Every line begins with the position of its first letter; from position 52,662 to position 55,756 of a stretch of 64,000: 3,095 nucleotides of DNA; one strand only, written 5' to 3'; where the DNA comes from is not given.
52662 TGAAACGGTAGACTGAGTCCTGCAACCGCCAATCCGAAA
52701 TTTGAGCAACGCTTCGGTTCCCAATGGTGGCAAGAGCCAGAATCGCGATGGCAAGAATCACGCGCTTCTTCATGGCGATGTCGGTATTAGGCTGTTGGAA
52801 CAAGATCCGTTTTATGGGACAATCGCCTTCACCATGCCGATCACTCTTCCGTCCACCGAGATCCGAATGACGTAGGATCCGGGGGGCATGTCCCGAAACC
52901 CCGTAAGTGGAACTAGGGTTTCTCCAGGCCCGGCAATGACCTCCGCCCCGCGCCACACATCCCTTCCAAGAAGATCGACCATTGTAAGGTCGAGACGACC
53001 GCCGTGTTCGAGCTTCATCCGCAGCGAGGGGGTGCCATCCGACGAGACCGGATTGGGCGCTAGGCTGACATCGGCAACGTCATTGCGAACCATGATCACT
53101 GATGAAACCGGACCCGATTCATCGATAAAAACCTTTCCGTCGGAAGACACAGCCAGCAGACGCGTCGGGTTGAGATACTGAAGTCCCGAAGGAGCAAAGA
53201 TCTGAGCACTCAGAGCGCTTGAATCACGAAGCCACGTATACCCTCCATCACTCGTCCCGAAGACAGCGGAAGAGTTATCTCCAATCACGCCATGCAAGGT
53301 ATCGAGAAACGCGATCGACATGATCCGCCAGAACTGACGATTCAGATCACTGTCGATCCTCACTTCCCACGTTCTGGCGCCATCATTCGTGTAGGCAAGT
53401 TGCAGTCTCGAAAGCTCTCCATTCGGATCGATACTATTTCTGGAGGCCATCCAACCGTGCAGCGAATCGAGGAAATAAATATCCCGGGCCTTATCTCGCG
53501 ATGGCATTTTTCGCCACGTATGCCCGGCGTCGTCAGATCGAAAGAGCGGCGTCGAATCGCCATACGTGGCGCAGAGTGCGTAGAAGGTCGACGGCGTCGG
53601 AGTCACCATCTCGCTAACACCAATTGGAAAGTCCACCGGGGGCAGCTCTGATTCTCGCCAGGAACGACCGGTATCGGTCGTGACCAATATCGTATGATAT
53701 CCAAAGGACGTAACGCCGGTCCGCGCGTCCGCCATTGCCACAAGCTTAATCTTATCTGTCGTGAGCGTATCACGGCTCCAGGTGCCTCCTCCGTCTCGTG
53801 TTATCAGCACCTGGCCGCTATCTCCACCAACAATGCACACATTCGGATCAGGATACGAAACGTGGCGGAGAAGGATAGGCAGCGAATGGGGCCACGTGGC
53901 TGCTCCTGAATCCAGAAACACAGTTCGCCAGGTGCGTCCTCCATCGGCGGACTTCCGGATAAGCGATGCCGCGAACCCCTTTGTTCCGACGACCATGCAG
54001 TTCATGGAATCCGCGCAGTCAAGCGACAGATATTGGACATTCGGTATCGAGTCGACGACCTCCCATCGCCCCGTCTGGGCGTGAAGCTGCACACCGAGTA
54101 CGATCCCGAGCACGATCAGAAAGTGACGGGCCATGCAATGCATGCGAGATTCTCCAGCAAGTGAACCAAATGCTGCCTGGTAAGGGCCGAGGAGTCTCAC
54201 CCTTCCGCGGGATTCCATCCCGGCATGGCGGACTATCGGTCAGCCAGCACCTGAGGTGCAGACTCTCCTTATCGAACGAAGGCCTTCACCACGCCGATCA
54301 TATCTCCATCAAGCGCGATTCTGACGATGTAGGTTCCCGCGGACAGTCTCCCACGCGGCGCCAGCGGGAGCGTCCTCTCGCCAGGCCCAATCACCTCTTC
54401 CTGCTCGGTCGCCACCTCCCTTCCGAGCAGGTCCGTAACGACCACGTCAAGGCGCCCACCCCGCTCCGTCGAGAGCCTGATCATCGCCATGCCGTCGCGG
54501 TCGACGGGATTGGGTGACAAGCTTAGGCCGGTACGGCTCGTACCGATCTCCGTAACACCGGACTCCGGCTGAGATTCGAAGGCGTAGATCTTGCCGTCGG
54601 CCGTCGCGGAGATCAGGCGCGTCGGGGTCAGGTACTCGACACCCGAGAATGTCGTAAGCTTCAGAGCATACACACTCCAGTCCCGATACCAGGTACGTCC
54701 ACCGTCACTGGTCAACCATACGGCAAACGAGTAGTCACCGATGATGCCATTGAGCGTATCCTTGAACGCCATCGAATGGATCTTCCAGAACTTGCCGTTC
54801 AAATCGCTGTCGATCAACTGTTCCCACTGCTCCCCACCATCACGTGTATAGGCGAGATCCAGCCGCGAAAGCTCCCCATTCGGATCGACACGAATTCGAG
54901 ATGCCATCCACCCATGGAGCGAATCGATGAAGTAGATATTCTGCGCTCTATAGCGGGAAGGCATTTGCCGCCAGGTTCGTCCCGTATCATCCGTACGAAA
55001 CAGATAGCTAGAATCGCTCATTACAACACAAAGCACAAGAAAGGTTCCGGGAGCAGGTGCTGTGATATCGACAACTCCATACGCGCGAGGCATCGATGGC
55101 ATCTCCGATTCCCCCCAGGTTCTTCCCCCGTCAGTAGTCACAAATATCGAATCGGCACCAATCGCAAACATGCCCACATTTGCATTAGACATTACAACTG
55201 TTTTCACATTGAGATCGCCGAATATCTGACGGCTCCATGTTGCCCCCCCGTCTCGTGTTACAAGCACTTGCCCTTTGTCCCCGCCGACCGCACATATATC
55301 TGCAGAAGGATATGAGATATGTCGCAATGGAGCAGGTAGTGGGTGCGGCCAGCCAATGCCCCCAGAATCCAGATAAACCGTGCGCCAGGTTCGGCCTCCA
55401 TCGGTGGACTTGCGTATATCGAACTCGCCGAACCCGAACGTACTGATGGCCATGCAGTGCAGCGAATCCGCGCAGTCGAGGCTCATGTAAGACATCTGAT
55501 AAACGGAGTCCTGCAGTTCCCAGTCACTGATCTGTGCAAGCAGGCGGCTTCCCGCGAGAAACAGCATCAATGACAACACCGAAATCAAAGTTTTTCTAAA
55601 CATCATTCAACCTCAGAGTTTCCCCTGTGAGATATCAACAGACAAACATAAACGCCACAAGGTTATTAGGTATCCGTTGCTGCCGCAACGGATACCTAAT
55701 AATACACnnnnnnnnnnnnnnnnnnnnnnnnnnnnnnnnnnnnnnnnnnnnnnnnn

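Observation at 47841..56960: Duplicated two-module array of six T9SS-tagged secreted proteins (4 BNR beta-propellers, 2 novel Cys-rich proteins)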

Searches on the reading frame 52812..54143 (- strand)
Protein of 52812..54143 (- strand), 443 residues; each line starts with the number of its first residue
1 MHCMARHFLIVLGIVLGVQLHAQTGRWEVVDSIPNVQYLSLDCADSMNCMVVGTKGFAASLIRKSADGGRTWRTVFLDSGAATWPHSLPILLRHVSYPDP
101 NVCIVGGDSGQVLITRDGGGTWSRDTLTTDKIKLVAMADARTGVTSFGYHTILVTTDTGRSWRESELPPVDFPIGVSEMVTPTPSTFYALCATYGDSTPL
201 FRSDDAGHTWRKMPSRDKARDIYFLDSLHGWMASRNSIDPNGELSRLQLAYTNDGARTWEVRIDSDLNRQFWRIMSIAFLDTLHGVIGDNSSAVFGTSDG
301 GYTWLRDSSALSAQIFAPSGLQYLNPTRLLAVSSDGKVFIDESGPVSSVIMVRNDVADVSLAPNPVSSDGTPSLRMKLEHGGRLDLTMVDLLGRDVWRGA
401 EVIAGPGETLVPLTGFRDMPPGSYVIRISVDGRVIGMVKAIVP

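Call 3: search_protein_families(library=pfam, proteins=[window:52812-54143:-], max_evalue=0.1)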
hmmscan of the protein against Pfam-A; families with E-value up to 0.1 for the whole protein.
window:52812-54143:- (443 aa): 5 families
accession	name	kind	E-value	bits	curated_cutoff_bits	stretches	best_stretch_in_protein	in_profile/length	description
PF14870.12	PSII_BNR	-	2.7e-13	50.3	27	3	23-163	5-138/303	Photosynthesis system II assembly factor YCF48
PF15902.12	Sortilin-Vps10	-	1.5e-06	27.8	33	2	151-272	2-121/446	Sortilin, neurotensin receptor 3,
PF24316.1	Tli3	-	5.6e-06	27.2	27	0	34-74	60-98/129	T6SS Tli3 immunity protein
PF02012.26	BNR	-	4.7e-05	23.2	27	0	114-124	2-12/12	BNR/Asp-box repeat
PF13810.12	DUF4185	-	0.0045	16.7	39.5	0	198-219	127-148/309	Domain of unknown function (DUF4185)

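Call 4: search_protein_families(library=ncbifam, proteins=[window:52812-54143:-], max_evalue=0.1)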
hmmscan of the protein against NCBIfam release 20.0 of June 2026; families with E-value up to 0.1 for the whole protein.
window:52812-54143:- (443 aa): 3 families
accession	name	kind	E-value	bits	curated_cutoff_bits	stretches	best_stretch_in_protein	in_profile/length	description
NF010237.0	PRK13684.1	equivalog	4.7e-15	55.4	326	2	20-163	30-165/334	photosynthesis system II assembly factor Ycf48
NF045728.1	glycosyl_F510_1955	equivalog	2.8e-12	46.4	175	3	63-223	75-223/246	F510_1955 family glycosylhydrolase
TIGR04183.1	Por_Secre_tail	domain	0.029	14.3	23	1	362-435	2-65/72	T9SS type A sorting domain-containing protein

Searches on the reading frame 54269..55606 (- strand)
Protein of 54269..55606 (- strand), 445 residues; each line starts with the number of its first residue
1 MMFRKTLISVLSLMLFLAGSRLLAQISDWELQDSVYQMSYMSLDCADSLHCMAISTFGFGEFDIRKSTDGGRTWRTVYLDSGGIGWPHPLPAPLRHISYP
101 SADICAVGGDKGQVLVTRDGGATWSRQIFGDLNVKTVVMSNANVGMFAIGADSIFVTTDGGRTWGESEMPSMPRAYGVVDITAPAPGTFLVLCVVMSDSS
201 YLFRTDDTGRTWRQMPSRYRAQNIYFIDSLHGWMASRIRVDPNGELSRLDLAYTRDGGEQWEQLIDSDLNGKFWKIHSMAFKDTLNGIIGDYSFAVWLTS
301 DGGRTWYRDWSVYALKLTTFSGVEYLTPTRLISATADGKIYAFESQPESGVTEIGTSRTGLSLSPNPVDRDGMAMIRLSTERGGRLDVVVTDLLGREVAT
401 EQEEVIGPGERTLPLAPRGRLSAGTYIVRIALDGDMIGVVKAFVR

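Call 3: search_protein_families(library=pfam, proteins=[window:54269-55606:-], max_evalue=0.1)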
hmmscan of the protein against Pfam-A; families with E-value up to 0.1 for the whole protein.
window:54269-55606:- (445 aa): 6 families
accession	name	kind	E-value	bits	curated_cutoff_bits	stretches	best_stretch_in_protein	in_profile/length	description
PF15902.12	Sortilin-Vps10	-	1.6e-12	47.4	33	2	113-219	2-116/446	Sortilin, neurotensin receptor 3,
PF14870.12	PSII_BNR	-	7.4e-09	35.7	27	2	97-213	23-138/303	Photosynthesis system II assembly factor YCF48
PF02012.26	BNR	-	5.5e-07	29.1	27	0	116-126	2-12/12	BNR/Asp-box repeat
PF24316.1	Tli3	-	4.1e-05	24.4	27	0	153-166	85-97/129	T6SS Tli3 immunity protein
PF13088.12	BNR_2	-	0.00056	19.8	31.4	1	66-263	86-250/277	BNR repeat-like domain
PF18962.6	Por_Secre_tail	-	0.018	15.8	27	1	365-433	3-65/75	Secretion system C-terminal sorting domain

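Call 4: search_protein_families(library=ncbifam, proteins=[window:54269-55606:-], max_evalue=0.1)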
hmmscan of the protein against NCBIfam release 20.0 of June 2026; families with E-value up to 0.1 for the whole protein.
window:54269-55606:- (445 aa): 4 families
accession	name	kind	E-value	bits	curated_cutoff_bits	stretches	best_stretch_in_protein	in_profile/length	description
NF045728.1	glycosyl_F510_1955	equivalog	4.7e-12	45.7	175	1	64-224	74-222/246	F510_1955 family glycosylhydrolase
NF010237.0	PRK13684.1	equivalog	1.3e-11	44.1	326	1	6-329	10-314/334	photosynthesis system II assembly factor Ycf48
TIGR04183.1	Por_Secre_tail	domain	0.00036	20.4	23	1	364-432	2-60/72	T9SS type A sorting domain-containing protein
NF047818.1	LIC11996_lipo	equivalog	0.073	12.2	350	0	188-215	327-357/422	LIC11996 family lipoprotein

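Call 16: find_homologous_proteins(query=window:54269-55606:-, max_evalue=0.001)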
Query window:54269-55606:- (445 aa): 836 proteins with E <= 0.001 among 8000 candidates; the best 120 are listed.
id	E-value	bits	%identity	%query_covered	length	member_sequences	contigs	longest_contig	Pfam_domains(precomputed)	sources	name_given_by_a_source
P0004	3.1e-293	990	100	97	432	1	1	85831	PF14870.13,PF02012.27,PF15902.13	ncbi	-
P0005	5.1e-153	528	55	99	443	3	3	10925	PF14870.13,PF02012.27,PF15902.13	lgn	-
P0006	9.7e-148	511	53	100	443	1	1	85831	PF25852.1,PF14870.13,PF15902.13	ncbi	-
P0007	5.6e-45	172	31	97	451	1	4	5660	PF14870.13,PF02012.27,PF15902.13,PF13088.13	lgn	-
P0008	4.0e-41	159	28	100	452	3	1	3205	PF18962.8,PF14870.13,PF02012.27,PF15902.13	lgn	-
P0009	2.8e-31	127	26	65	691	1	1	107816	PF25852.1,PF24316.2,PF14870.13,PF02012.27,PF15902.13,PF13088.13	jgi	jgi:photosystem II stability/assembly factor-like uncharacterized protein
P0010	2.3e-28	117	28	80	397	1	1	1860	PF18962.8,PF14870.13,PF02012.27,PF15902.13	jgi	jgi:photosystem II stability/assembly factor-like uncharacterized protein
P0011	2.3e-26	111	26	54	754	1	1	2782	PF00801.27,PF14870.13,PF02012.27,PF15902.13,PF18911.7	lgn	-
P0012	4.6e-26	110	28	60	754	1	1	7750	PF00801.27,PF25852.1,PF14870.13,PF02012.27,PF15902.13,PF13088.13,PF18911.7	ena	-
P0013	1.4e-25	108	30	68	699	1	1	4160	PF18962.8,PF14870.13,PF02012.27,PF15902.13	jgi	jgi:photosystem II stability/assembly factor-like uncharacterized protein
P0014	1.7e-25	108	28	42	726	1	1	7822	PF25852.1,PF24316.2,PF14870.13,PF02012.27,PF15902.13,PF13088.13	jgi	-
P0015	4.1e-25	107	26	46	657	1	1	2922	PF25852.1,PF24316.2,PF14870.13,PF02012.27,PF15902.13,PF13088.13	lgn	-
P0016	3.2e-23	100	26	53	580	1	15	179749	PF25852.1,PF24316.2,PF14870.13,PF02012.27,PF15902.13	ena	-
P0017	1.8e-22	98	27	58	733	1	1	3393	PF00801.27,PF25852.1,PF14870.13,PF02012.27,PF15902.13,PF18911.7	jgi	jgi:photosystem II stability/assembly factor-like uncharacterized protein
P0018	3.9e-22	97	29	54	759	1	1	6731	PF00801.27,PF25852.1,PF14870.13,PF02012.27,PF15902.13,PF18911.7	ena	-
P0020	3.6e-20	90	28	45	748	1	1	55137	PF18962.8,PF14870.13,PF02012.27,PF15902.13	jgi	jgi:photosystem II stability/assembly factor-like uncharacterized protein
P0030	1.0e-17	82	25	62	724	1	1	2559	PF18962.8,PF14870.13,PF13860.13,PF02012.27,PF15902.13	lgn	-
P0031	1.3e-17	82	25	85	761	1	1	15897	PF18962.8,PF25852.1,PF14870.13,PF02012.27,PF15902.13,PF13088.13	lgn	-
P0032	1.7e-17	82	30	44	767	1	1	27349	PF18962.8,PF14870.13,PF02012.27,PF15902.13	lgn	-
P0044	2.4e-16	78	25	85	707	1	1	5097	PF18962.8,PF14870.13,PF02012.27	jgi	jgi:photosystem II stability/assembly factor-like uncharacterized protein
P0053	2.5e-15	74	26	70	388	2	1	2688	PF18962.8,PF14870.13,PF02012.27,PF15902.13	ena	-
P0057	4.8e-15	73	25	82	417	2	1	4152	PF18962.8,PF25852.1,PF14870.13,PF02012.27,PF15902.13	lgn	-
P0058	4.8e-15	73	23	60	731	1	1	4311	PF18962.8,PF25852.1,PF14870.13,PF02012.27,PF15902.13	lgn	-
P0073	9.9e-14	69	23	73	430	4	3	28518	PF18962.8,PF14870.13,PF02012.27,PF15902.13,PF13088.13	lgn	-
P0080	2.6e-13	68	21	85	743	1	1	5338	PF18962.8,PF14870.13,PF02012.27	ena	-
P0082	4.9e-13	67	27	62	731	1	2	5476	PF18962.8,PF14870.13,PF13860.13,PF02012.27,PF15902.13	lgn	-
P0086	8.6e-13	66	30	44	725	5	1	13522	PF18962.8,PF14870.13,PF02012.27,PF15902.13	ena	-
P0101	5.5e-12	63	27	36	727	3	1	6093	PF18962.8,PF14870.13,PF02012.27,PF15902.13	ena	-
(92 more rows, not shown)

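Call 19: find_encoding_contigs(protein=P0005, flank=10000, max_places=6)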
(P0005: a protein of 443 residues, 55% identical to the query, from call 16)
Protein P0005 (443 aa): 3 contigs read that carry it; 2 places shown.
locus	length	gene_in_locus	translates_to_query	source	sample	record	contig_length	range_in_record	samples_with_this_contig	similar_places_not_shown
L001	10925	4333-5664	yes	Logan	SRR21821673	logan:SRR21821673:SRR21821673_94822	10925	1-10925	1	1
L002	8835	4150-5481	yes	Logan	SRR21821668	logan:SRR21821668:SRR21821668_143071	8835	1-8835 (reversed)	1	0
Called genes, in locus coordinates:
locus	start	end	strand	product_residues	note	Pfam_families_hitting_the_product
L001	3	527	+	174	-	?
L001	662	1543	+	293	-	PF00231:ATP-synt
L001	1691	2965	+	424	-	PF07690:MFS_1, PF12832:MFS_1_like, PF13347:MFS_2, PF00083:Sugar_tr, PF05977:MFS_3, PF07690:MFS_1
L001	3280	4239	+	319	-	-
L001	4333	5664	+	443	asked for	PF15902:Sortilin-Vps10 (faint), PF02012:BNR (faint), PF14870:PSII_BNR (faint)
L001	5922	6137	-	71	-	-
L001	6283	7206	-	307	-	PF01497:Peripla_BP_2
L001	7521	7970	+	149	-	PF09424:YqeY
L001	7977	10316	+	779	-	PF00488:MutS_V, PF20297:MSSS, PF01713:Smr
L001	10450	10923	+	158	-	?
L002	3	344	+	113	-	?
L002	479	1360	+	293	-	PF00231:ATP-synt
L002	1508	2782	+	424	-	PF07690:MFS_1, PF12832:MFS_1_like, PF13347:MFS_2, PF00083:Sugar_tr, PF05977:MFS_3, PF07690:MFS_1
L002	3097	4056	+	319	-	-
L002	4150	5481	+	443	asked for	PF15902:Sortilin-Vps10 (faint), PF02012:BNR (faint), PF14870:PSII_BNR (faint)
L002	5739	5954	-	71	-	-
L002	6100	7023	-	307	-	PF01497:Peripla_BP_2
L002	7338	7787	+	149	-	PF09424:YqeY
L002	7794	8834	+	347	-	?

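Call 20: find_encoding_contigs(protein=P0007, flank=10000, max_places=4)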
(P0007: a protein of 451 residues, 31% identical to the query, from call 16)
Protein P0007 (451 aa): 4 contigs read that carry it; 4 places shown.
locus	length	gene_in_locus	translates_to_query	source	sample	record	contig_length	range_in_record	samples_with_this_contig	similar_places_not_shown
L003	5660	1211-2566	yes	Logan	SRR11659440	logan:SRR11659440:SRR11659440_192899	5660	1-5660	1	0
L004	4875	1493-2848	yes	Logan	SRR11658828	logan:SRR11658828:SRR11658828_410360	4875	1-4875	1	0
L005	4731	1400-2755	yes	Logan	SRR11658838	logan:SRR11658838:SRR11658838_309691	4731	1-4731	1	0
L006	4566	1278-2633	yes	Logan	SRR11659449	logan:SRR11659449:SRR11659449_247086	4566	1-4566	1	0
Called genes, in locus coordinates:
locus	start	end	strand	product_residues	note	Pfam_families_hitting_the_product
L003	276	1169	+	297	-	PF18962:Por_Secre_tail (weak)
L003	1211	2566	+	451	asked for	PF13088:BNR_2 (faint), PF15902:Sortilin-Vps10 (faint), PF02012:BNR (faint), PF14870:PSII_BNR (weak)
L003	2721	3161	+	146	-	PF00691:OmpA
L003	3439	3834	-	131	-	PF00903:Glyoxalase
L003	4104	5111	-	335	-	PF00005:ABC_tran, PF08352:oligo_HPY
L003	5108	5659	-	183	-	?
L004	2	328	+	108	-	?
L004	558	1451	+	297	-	PF18962:Por_Secre_tail (weak)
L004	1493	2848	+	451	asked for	PF13088:BNR_2 (faint), PF15902:Sortilin-Vps10 (faint), PF02012:BNR (faint), PF14870:PSII_BNR (weak)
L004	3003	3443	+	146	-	PF00691:OmpA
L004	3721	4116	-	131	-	PF00903:Glyoxalase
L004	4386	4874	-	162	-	?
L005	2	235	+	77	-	?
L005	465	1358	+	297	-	PF18962:Por_Secre_tail (weak)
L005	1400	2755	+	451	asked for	PF13088:BNR_2 (faint), PF15902:Sortilin-Vps10 (faint), PF02012:BNR (faint), PF14870:PSII_BNR (weak)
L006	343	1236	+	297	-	PF18962:Por_Secre_tail (weak)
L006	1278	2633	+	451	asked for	PF13088:BNR_2 (faint), PF15902:Sortilin-Vps10 (faint), PF02012:BNR (faint), PF14870:PSII_BNR (weak)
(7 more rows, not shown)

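Call 23: find_encoding_contigs(protein=P0008, flank=10000, max_places=4)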
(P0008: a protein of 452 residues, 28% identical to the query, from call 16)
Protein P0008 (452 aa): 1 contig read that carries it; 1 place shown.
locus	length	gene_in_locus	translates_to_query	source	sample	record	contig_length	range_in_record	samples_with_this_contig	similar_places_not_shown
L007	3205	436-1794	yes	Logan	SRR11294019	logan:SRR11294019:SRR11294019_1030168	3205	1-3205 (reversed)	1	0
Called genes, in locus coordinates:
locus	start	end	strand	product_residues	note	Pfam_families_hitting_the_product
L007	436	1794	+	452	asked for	PF14870:PSII_BNR, PF02012:BNR (faint), PF15902:Sortilin-Vps10 (weak), PF18962:Por_Secre_tail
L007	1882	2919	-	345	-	PF00775:Dioxygenase_C, PF13860:FlgD_ig (weak)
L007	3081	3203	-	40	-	?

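Call 60: predict_structure(alignment_id=A7)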
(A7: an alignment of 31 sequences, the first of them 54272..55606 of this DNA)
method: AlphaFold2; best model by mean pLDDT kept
length: 445 residues; sequences in the alignment: 31
mean_pLDDT: 84.8   pTM: 0.69
mean pLDDT of the five models: 84.8, 84.6, 84.1, 84.1, 83.6
residues with pLDDT >= 90: 223; 70-90: 161; 50-70: 36; < 50: 25
segments of 3 or more residues with pLDDT < 50: 21-26, 82-89, 349-357
pLDDT, mean of each block of 10 residues (from residue 1): 82 77 59 93 97 90 94 89 46 91 96 93 91 95 96 94 92 85 96 87 95 93 95 82 62 96 74 76 92 83 84 78 92 94 74 44 82 84 89 84 84 78 88 85 86
secondary structure, 60 per line:
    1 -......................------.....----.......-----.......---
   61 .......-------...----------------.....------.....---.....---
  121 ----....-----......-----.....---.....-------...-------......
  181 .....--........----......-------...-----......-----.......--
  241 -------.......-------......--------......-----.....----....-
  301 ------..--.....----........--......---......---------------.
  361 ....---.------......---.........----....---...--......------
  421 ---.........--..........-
elements in order: H2-23 E30-34 E39-45 E51-57 E61-67 E75-77 E94-98 E105-109 E113-117 E125-128 E134-139 E145-149 E153-157 E165-167 E175-185 E188-195 E200-205 E213-215 E221-226 E232-238 E248-254 E262-267 E276-281 E287-291 E296-299 H311-315 E320-327 E330-335 E339-344 E360-364 E375-380 E384-392 E397-400 E404-406 E409-414 E424-432 E435-444

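Call 72: search_protein_families(library=pfam, proteins=[L003:2721-3161:+], max_evalue=0.01)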
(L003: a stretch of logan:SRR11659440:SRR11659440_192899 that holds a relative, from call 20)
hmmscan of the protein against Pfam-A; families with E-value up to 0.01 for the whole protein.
L003:2721-3161:+ (146 aa): 1 family
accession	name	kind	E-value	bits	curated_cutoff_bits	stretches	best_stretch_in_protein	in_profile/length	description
PF00691.25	OmpA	-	6e-10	39.8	27.2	1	61-132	29-98/98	OmpA family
